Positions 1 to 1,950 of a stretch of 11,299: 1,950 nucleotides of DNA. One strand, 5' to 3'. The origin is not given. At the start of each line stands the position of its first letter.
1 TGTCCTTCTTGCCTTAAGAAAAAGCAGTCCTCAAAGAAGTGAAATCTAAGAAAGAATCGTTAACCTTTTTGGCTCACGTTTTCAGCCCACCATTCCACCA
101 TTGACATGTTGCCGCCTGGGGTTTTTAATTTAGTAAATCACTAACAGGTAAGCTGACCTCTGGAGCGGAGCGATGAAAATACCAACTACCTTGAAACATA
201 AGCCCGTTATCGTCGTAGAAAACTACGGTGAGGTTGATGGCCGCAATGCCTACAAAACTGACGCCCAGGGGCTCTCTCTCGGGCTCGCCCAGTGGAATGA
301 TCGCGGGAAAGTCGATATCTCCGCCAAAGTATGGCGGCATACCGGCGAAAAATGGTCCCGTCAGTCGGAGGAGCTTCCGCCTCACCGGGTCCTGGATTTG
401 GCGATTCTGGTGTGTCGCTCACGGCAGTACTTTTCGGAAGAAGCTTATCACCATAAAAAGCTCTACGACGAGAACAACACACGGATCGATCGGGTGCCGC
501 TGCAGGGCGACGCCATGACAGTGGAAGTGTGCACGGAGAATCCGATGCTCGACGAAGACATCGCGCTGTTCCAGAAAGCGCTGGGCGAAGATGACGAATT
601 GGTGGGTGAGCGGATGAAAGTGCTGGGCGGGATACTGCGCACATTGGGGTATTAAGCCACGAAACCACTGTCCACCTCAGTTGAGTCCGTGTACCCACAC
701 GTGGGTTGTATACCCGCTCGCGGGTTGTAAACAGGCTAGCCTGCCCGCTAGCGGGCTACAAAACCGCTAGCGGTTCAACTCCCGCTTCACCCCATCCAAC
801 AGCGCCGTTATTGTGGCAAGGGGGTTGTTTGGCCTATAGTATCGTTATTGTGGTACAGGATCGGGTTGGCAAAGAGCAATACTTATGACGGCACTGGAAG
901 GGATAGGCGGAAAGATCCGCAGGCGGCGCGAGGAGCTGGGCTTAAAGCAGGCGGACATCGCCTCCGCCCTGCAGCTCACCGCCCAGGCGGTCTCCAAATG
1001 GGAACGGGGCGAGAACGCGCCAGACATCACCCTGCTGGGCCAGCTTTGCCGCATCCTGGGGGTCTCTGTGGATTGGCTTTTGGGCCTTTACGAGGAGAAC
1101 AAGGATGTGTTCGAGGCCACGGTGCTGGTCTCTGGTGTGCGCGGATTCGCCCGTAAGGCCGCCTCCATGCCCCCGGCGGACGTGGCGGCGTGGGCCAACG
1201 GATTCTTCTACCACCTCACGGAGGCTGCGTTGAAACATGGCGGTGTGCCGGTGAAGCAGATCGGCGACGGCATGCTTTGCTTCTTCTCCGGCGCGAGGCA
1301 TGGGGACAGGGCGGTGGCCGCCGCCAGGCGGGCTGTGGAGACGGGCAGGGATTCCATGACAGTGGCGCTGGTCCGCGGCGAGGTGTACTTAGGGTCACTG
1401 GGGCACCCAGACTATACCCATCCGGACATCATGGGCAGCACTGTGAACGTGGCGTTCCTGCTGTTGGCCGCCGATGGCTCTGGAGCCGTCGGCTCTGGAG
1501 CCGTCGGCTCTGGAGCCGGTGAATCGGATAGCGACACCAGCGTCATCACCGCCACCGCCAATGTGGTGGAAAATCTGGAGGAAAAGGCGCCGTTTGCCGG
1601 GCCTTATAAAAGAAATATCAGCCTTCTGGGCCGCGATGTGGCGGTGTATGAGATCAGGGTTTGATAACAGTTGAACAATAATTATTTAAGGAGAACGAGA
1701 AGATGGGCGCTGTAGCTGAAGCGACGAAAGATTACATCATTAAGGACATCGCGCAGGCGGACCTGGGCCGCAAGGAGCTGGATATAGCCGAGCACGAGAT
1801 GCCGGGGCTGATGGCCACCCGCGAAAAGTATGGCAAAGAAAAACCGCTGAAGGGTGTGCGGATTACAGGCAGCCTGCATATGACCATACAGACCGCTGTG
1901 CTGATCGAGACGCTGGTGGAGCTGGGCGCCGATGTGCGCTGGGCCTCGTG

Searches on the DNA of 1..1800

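Call 94: search_rna_families(source=window, start=1, end=1800, threshold=evalue, max_evalue=1)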
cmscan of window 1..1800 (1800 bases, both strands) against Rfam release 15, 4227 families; matches with E-value up to 1: 1.
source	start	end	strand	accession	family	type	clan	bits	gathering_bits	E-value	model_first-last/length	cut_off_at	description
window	674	701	-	RF03157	L31-Gammaproteobacteria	Cis-reg; leader;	CL00118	21.9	33.2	0.062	1-53/53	no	L31-Gammaproteobacteria ribosomal protein leader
